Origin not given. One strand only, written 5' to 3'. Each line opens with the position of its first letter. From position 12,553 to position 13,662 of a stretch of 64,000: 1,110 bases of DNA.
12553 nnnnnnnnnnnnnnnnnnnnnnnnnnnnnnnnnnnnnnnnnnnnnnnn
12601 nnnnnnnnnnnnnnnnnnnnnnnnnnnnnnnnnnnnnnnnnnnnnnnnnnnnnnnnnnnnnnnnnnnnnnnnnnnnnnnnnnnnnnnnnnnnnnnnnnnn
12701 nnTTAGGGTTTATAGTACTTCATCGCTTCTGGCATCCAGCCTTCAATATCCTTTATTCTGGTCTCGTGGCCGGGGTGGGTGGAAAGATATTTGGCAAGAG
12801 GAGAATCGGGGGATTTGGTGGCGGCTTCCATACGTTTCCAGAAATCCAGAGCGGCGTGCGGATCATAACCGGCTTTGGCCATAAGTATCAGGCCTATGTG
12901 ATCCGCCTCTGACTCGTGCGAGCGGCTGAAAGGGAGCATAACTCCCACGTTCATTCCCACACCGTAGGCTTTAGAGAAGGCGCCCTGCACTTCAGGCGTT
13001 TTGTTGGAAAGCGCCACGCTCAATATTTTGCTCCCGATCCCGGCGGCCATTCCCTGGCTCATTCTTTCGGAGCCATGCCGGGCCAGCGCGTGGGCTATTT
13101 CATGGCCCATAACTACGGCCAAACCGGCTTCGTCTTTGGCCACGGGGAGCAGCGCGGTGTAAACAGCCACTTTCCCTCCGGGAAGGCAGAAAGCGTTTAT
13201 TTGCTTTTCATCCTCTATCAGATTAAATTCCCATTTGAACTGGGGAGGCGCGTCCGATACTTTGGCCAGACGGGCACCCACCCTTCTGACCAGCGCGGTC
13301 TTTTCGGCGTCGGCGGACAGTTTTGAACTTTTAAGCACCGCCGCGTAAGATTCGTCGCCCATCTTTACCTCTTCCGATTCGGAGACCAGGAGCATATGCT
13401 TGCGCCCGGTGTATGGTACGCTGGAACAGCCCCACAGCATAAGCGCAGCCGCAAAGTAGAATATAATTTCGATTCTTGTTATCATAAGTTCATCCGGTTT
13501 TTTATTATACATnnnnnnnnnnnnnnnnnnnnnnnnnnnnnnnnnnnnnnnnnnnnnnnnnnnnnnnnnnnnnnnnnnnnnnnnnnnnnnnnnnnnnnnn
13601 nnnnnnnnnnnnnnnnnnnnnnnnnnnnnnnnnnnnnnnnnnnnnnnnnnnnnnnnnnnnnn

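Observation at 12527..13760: Two direct copies of a highly structured repeat of about 80-130 nt bracket a single M48 peptidase gene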

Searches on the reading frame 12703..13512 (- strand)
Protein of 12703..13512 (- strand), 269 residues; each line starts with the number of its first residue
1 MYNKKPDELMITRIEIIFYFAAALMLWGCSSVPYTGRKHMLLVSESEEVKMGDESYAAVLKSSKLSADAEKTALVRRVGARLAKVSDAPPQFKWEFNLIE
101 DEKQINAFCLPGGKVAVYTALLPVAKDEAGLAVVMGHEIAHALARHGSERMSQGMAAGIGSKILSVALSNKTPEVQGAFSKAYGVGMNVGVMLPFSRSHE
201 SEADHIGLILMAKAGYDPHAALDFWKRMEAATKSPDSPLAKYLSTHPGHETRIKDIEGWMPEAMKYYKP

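Call 13: find_encoding_contigs(protein=window:12703-13512:-, flank=10000, max_places=10)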
Protein window:12703-13512:- (269 aa): no gene with exactly this product is on record in the collection.

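Call 14: search_protein_families(library=pfam, proteins=[window:12703-13512:-])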
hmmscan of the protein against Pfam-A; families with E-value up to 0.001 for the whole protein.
window:12703-13512:- (269 aa): 1 family
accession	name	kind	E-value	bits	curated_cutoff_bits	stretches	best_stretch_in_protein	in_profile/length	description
PF01435.24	Peptidase_M48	-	1.1e-39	136.7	20.3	1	71-259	3-185/186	Peptidase family M48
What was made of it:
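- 12703..13485 (-): M48 metallopeptidase gene (260 aa from the ATG at 13485; a 269-aa reading starts at 13512). It is ancestral at this position. Pfam PF01435, E = 1e-39 (call 14).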

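Call 15: find_encoding_contigs(protein=window:12703-13485:-, flank=10000, max_places=10)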
Protein window:12703-13485:- (260 aa): 8 contigs read that carry it; 4 places shown.
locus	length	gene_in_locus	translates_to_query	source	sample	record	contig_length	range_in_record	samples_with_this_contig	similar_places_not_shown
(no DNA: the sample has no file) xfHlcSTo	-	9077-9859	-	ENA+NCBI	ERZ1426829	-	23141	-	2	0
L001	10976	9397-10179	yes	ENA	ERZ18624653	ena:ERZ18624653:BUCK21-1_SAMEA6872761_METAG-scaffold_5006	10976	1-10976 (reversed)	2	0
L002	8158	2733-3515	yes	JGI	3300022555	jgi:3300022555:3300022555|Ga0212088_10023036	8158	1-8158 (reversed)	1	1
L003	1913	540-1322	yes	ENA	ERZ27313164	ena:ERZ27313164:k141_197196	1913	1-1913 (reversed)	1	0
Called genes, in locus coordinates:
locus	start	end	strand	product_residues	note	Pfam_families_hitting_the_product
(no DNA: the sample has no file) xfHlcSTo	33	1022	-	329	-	-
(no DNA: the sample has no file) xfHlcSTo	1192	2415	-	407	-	PF07690:MFS_1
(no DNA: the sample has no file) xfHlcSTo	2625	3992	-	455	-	PF13188:PAS_8 (faint), PF08448:PAS_4 (weak), PF00989:PAS, PF08448:PAS_4, PF13426:PAS_9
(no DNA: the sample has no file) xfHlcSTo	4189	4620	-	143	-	PF00072:Response_reg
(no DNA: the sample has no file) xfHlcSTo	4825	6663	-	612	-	PF00009:GTP_EFTU, PF01926:MMR_HSR1 (weak), PF03144:GTP_EFTU_D2, PF22042:EF-G_D2 (weak), PF00679:EFG_C, PF21018:BipA_C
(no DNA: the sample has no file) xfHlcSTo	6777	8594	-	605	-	PF00005:ABC_tran, PF02463:SMC_N (faint), PF03193:RsgA_GTPase (faint), PF13175:AAA_15 (faint), PF13476:AAA_23 (faint), PF12848:ABC_tran_Xtn, PF00005:ABC_tran, PF16326:ABC_tran_CTD, +5 more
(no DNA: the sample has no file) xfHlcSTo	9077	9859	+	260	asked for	PF01435:Peptidase_M48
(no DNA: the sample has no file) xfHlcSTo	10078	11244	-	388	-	PF17785:PUA_3, PF10672:Methyltrans_SAM, PF06325:PrmA (weak), PF05175:MTS (weak), PF03602:Cons_hypoth95 (weak), PF01564:Spermine_synth (weak), PF13649:Methyltransf_25 (weak), PF13847:Methyltransf_31 (faint)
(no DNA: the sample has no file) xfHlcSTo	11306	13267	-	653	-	PF00072:Response_reg, PF00512:HisKA, PF02518:HATPase_c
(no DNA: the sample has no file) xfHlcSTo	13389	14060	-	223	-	PF26696:PTL_trimer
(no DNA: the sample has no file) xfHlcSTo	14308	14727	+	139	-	-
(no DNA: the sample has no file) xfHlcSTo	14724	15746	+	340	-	PF00962:A_deaminase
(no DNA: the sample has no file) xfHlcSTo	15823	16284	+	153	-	-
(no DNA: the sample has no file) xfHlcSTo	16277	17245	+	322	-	-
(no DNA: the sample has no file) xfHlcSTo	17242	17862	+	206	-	-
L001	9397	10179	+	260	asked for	PF01435:Peptidase_M48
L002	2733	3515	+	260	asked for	PF01435:Peptidase_M48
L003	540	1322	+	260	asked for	PF01435:Peptidase_M48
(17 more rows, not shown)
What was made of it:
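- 12703..13485 (-): The 260-aa product is on record (call 15).
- Tried and rejected: The 260-aa reading was (calls 13, 15).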

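Call 24: find_homologous_proteins(query=window:12703-13485:-, max_evalue=1e-40)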
Query window:12703-13485:- (260 aa): 7937 proteins with E <= 1e-40 among 8000 candidates; the best 120 are listed.
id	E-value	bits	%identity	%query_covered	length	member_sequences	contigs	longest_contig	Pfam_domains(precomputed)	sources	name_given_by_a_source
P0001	1.0e-168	577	100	100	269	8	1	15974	PF01435.25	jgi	-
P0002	5.2e-146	503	87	99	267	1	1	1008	PF01435.25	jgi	-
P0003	4.8e-137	474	81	100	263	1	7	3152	PF01435.25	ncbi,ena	-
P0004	2.1e-134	465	80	100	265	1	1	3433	PF01435.25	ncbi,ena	-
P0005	5.7e-123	428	73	97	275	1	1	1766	PF01435.25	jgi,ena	-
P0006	2.5e-112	393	68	98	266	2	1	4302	PF01435.25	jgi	-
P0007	1.6e-104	367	64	95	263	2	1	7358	PF01435.25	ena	-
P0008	5.5e-103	362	64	93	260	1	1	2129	PF01435.25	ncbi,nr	ncbi:MAG: M48 family metallopeptidase [Elusimicrobia bacterium]|nr:M48 family metallopeptidase [Elus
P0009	1.4e-101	358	64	94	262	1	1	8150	PF01435.25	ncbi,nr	ncbi:MAG: M48 family metallopeptidase [Elusimicrobia bacterium]|nr:M48 family metallopeptidase [Elus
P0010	8.3e-101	355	61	97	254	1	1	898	PF01435.25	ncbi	-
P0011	4.9e-100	353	67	92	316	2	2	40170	PF01435.25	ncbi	ncbi:MAG: M48 family metallopeptidase [Elusimicrobiales bacterium]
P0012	1.8e-99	351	63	98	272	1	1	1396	PF01435.25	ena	-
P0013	4.9e-97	343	65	92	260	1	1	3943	PF01435.25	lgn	-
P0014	6.7e-97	342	63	97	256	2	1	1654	PF01435.25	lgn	-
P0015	1.2e-96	341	64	93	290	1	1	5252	PF01435.25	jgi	-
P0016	2.6e-96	340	62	93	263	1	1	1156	PF01435.25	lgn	-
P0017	1.7e-95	338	61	93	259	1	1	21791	PF01435.25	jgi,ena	-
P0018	2.7e-95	337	62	93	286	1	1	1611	PF01435.25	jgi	-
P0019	1.1e-94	335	63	92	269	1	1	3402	PF01435.25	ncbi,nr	ncbi:MAG: M48 family metallopeptidase [Elusimicrobia bacterium]|nr:M48 family metallopeptidase [Elus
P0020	2.9e-94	334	63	93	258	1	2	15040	PF01435.25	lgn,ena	-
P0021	1.0e-93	332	62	92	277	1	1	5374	PF01435.25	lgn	-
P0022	1.1e-93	332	58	100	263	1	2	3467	PF01435.25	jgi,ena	-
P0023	1.3e-93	332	61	93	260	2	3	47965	PF01435.25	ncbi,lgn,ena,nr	ncbi:MAG TPA: peptidase M48 family protein [Elusimicrobia bacterium]|nr:peptidase M48 family protein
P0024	1.4e-93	331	62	93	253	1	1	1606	PF01435.25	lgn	-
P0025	2.4e-93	331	59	100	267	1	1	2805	PF01435.25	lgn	-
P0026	2.5e-92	327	62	93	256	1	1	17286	PF01435.25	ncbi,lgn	-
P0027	2.6e-92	327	62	93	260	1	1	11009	PF01435.25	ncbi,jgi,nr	ncbi:MAG TPA: M48 family metallopeptidase [Elusimicrobiota bacterium]|jgi:predicted Zn-dependent pro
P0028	4.2e-92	327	61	92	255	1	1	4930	PF01435.25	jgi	jgi:predicted Zn-dependent protease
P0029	4.5e-92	326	60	93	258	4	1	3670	PF01435.25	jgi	jgi:predicted Zn-dependent protease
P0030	5.8e-92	326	60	96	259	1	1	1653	PF01435.25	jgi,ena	-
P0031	9.0e-92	325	59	97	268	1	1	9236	PF01435.25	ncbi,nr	ncbi:MAG: M48 family metallopeptidase [Elusimicrobia bacterium]|nr:M48 family metallopeptidase [Elus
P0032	1.1e-91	325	60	93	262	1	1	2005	PF01435.25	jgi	jgi:predicted Zn-dependent protease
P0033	1.7e-91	325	59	97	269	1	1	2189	PF01435.25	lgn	-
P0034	1.8e-91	324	62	92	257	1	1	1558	PF01435.25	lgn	-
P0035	3.0e-91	324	58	95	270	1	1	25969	PF01435.25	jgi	jgi:predicted Zn-dependent protease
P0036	3.0e-91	324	61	94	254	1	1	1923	PF01435.25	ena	-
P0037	6.6e-91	323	60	92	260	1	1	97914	PF01435.25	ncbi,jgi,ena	ncbi:MAG: M48 family metallopeptidase [Elusimicrobiota bacterium]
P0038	1.0e-90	322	61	92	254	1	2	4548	PF01435.25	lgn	-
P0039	1.1e-90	322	62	92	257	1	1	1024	PF01435.25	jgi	jgi:metalloendopeptidase OMA1, mitochondrial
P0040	1.6e-90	321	61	92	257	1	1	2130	PF01435.25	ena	-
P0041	1.7e-90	321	59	94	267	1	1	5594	PF01435.25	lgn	-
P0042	1.7e-90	321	61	92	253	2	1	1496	PF01435.25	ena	-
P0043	1.8e-90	321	59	93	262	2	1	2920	PF01435.25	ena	-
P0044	2.1e-90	321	60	92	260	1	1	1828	PF01435.25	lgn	-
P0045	3.1e-90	320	59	93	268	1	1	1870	PF01435.25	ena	-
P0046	3.2e-90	320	60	93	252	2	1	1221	PF01435.25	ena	-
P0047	3.2e-90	320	63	92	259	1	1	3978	PF01435.25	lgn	-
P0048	4.5e-90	320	59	92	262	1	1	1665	PF01435.25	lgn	-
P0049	4.5e-90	320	59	92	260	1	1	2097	PF01435.25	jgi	jgi:predicted Zn-dependent protease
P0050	4.5e-90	320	58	99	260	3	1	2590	PF01435.25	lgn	-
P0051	4.6e-90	320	59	96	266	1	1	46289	PF01435.25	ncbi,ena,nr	ncbi:MAG: hypothetical protein COB53_02005 [Elusimicrobia bacterium]|nr:MAG: hypothetical protein CO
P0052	5.1e-90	320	56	97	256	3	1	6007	PF01435.25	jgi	-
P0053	6.7e-90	319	61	93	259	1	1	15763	PF01435.25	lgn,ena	-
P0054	8.6e-90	319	58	97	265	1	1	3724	PF01435.25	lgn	-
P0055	9.0e-90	319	59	96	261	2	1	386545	PF01435.25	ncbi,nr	ncbi:MAG: M48 family metallopeptidase [Elusimicrobia bacterium]|nr:M48 family metallopeptidase [Elus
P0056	9.1e-90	319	59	93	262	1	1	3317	PF01435.25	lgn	-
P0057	9.6e-90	319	59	99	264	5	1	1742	PF01435.25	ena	-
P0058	9.7e-90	319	59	95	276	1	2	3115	PF01435.25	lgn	-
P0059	1.1e-89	319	60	93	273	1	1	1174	PF01435.25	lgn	-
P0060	1.4e-89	318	59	95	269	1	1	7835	PF01435.25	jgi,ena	-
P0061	1.4e-89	318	60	92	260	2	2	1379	PF01435.25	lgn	-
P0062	2.4e-89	318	57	97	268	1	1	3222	PF01435.25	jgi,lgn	jgi:predicted Zn-dependent protease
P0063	2.6e-89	317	62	90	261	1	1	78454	PF01435.25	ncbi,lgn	-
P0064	2.7e-89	317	59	96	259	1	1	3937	PF01435.25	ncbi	ncbi:MAG: M48 family metallopeptidase [Elusimicrobiota bacterium]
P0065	2.7e-89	317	62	92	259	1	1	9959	PF01435.25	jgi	jgi:predicted Zn-dependent protease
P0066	3.5e-89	317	55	97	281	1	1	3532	PF01435.25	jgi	jgi:predicted Zn-dependent protease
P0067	3.6e-89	317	62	92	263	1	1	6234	PF01435.25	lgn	-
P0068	4.3e-89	317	59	92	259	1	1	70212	PF01435.25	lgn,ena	-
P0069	5.5e-89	316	58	93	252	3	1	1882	PF01435.25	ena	-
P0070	6.8e-89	316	59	93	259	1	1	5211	PF01435.25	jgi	jgi:predicted Zn-dependent protease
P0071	8.2e-89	316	60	96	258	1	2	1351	PF01435.25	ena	-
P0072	8.5e-89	316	60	92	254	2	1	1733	PF01435.25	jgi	jgi:predicted Zn-dependent protease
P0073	8.7e-89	316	60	90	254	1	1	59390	PF01435.25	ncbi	-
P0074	9.5e-89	316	58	100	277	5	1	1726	PF01435.25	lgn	-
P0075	1.1e-88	315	55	100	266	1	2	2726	PF01435.25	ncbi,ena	-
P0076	1.2e-88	315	59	92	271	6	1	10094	PF01435.25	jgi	jgi:metalloendopeptidase OMA1, mitochondrial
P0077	1.2e-88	315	58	97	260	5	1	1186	PF01435.25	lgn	-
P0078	1.2e-88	315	58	93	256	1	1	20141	PF01435.25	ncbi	-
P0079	1.2e-88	315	58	93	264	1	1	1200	PF01435.25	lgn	-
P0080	1.3e-88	315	60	92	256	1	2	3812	PF01435.25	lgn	-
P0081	1.3e-88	315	59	96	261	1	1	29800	PF01435.25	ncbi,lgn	-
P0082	1.7e-88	315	54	100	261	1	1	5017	PF01435.25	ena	-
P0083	1.9e-88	315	58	93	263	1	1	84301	PF01435.25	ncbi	-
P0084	2.6e-88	314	55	100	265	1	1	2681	PF01435.25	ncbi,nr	ncbi:MAG: M48 family metallopeptidase [Elusimicrobia bacterium]|nr:M48 family metallopeptidase [Elus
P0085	2.6e-88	314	58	96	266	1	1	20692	PF01435.25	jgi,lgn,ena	-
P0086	2.9e-88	314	60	93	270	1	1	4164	PF01435.25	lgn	-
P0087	4.8e-88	313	56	99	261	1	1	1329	PF01435.25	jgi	jgi:predicted Zn-dependent protease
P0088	5.0e-88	313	59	93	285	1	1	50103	PF01435.25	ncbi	-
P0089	5.0e-88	313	61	90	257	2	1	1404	PF01435.25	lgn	-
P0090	5.1e-88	313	57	97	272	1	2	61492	PF01435.25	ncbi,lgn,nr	ncbi:MAG: M48 family metallopeptidase [Elusimicrobia bacterium]|nr:M48 family metallopeptidase [Elus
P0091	5.4e-88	313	59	96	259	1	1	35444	PF01435.25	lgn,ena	-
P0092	5.6e-88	313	60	92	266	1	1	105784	PF01435.25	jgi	jgi:predicted Zn-dependent protease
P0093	5.8e-88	313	59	92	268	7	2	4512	PF01435.25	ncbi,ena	ncbi:MAG: M48 family metallopeptidase [Elusimicrobiota bacterium]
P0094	6.1e-88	313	60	92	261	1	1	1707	PF01435.25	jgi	jgi:predicted Zn-dependent protease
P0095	6.3e-88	313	58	98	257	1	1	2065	PF01435.25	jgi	jgi:predicted Zn-dependent protease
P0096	7.7e-88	313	60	92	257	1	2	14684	PF01435.25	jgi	jgi:predicted Zn-dependent protease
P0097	7.9e-88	313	58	97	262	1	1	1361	PF01435.25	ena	-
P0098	1.0e-87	312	59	92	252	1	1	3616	PF01435.25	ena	-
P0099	1.0e-87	312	58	96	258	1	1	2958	PF01435.25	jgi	jgi:predicted Zn-dependent protease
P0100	1.2e-87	312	56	93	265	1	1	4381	PF01435.25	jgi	-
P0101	1.7e-87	311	57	93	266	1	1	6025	PF01435.25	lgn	-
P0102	1.8e-87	311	61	92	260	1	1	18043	PF01435.25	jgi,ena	-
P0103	1.9e-87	311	57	96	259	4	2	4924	PF01435.25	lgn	-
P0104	1.9e-87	311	58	93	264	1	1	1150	PF01435.25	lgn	-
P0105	2.0e-87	311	57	93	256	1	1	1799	PF01435.25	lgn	-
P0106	2.4e-87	311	56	93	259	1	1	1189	PF01435.25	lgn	-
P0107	2.6e-87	311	55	98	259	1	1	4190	PF01435.25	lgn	-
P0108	2.7e-87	311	57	100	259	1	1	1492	PF01435.25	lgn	-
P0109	3.0e-87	311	61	90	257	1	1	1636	PF01435.25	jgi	jgi:predicted Zn-dependent protease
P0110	3.7e-87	310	59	93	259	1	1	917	PF01435.25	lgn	-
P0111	4.0e-87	310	59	96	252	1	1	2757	PF01435.25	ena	-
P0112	4.2e-87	310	61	92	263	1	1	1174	PF01435.25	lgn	-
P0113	4.3e-87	310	61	90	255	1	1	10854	PF01435.25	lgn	-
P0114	4.8e-87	310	59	93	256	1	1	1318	PF01435.25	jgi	jgi:predicted Zn-dependent protease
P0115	5.8e-87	310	56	93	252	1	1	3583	PF01435.25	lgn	-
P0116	6.5e-87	310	58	97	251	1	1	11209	PF01435.25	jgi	jgi:predicted Zn-dependent protease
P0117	8.3e-87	309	59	95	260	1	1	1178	PF01435.25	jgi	jgi:predicted Zn-dependent protease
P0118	8.4e-87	309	59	95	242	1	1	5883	PF01435.25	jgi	jgi:predicted Zn-dependent protease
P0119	8.7e-87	309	59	92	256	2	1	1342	PF01435.25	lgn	-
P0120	8.7e-87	309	56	100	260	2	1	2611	PF01435.25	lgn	-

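Call 25: find_encoding_contigs(protein=P0003, flank=5000, max_places=4)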
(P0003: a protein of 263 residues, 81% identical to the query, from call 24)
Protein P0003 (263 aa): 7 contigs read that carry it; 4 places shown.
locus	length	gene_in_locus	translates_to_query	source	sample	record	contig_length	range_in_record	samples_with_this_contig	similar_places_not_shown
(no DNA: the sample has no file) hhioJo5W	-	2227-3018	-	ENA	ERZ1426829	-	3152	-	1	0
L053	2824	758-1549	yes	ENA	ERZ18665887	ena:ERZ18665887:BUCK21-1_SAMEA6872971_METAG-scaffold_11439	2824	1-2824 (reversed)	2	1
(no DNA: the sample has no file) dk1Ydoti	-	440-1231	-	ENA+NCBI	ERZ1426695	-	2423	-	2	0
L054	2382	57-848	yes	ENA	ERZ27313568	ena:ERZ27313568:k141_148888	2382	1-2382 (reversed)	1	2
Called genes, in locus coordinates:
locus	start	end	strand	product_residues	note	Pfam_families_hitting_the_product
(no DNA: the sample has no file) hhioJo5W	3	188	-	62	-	?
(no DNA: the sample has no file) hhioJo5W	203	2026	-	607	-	PF02463:SMC_N (faint), PF03193:RsgA_GTPase (faint), PF13175:AAA_15 (faint), PF13476:AAA_23 (faint), PF00005:ABC_tran, PF12848:ABC_tran_Xtn, PF00005:ABC_tran, PF16326:ABC_tran_CTD, +5 more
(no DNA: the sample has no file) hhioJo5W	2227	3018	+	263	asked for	PF01435:Peptidase_M48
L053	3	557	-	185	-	?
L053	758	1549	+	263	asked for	PF01435:Peptidase_M48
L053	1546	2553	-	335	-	-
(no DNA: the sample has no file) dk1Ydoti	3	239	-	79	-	?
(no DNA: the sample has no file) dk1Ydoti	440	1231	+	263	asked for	PF01435:Peptidase_M48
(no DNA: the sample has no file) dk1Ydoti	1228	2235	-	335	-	-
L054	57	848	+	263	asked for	PF01435:Peptidase_M48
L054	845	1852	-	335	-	-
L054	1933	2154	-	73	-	PF10543:ORF6N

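Call 26: find_encoding_contigs(protein=P0004, flank=5000, max_places=3)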
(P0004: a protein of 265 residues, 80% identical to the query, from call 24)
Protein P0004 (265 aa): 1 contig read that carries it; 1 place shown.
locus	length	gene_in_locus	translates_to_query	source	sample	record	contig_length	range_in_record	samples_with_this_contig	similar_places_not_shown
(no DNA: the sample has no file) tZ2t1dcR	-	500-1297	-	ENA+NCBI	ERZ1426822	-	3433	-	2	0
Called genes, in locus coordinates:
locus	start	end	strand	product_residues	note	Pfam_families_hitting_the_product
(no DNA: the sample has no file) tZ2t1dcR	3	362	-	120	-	?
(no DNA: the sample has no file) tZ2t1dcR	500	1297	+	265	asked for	PF01435:Peptidase_M48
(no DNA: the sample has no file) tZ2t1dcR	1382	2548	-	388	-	PF17785:PUA_3, PF10672:Methyltrans_SAM, PF02475:TRM5-TYW2_MTfase (weak), PF06325:PrmA (weak), PF05175:MTS, PF03602:Cons_hypoth95 (weak), PF01564:Spermine_synth (weak), PF09445:Methyltransf_15 (weak), +2 more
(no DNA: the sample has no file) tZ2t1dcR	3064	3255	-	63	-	-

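Call 27: find_encoding_contigs(protein=P0011, flank=6000, max_places=3)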
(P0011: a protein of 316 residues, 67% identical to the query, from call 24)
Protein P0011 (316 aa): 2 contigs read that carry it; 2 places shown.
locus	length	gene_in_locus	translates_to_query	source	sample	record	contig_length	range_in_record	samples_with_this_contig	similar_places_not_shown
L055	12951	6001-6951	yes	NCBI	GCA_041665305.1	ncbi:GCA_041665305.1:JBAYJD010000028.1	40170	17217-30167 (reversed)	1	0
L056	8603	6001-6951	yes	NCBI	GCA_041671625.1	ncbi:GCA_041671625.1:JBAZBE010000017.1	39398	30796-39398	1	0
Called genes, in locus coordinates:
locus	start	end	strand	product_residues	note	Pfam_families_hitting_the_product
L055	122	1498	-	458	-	PF01554:MatE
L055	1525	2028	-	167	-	PF01928:CYTH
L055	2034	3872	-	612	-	PF00009:GTP_EFTU, PF01926:MMR_HSR1 (weak), PF03144:GTP_EFTU_D2, PF22042:EF-G_D2 (weak), PF00679:EFG_C, PF21018:BipA_C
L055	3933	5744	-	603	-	PF00005:ABC_tran, PF02463:SMC_N (faint), PF03193:RsgA_GTPase (faint), PF13175:AAA_15 (faint), PF13476:AAA_23 (faint), PF12848:ABC_tran_Xtn, PF00005:ABC_tran, PF16326:ABC_tran_CTD, +4 more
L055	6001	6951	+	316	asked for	PF01435:Peptidase_M48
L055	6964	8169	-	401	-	PF17785:PUA_3, PF10672:Methyltrans_SAM, PF02475:TRM5-TYW2_MTfase (weak), PF06325:PrmA (weak), PF05175:MTS, PF01564:Spermine_synth (weak), PF03602:Cons_hypoth95 (weak), PF13649:Methyltransf_25 (weak)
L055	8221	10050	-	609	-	PF13607:Succ_CoA_lig (faint), PF00549:Ligase_CoA, PF00285:Citrate_synt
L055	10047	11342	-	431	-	PF08442:ATP-grasp_2 (weak), PF24948:Citrate_synth_N, PF16114:Citrate_bind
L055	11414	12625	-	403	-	PF00180:Iso_dh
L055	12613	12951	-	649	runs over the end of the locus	PF00330:Aconitase, PF00694:Aconitase_C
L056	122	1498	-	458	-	PF01554:MatE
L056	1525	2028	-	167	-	PF01928:CYTH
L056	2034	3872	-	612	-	PF00009:GTP_EFTU, PF01926:MMR_HSR1 (weak), PF03144:GTP_EFTU_D2, PF22042:EF-G_D2 (weak), PF00679:EFG_C, PF21018:BipA_C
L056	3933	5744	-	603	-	PF00005:ABC_tran, PF02463:SMC_N (faint), PF03193:RsgA_GTPase (faint), PF13175:AAA_15 (faint), PF13476:AAA_23 (faint), PF12848:ABC_tran_Xtn, PF00005:ABC_tran, PF16326:ABC_tran_CTD, +4 more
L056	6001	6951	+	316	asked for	PF01435:Peptidase_M48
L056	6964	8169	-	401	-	PF17785:PUA_3, PF10672:Methyltrans_SAM, PF02475:TRM5-TYW2_MTfase (weak), PF06325:PrmA (weak), PF05175:MTS, PF01564:Spermine_synth (weak), PF03602:Cons_hypoth95 (weak), PF13649:Methyltransf_25 (weak)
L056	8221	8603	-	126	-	PF00285:Citrate_synt (weak)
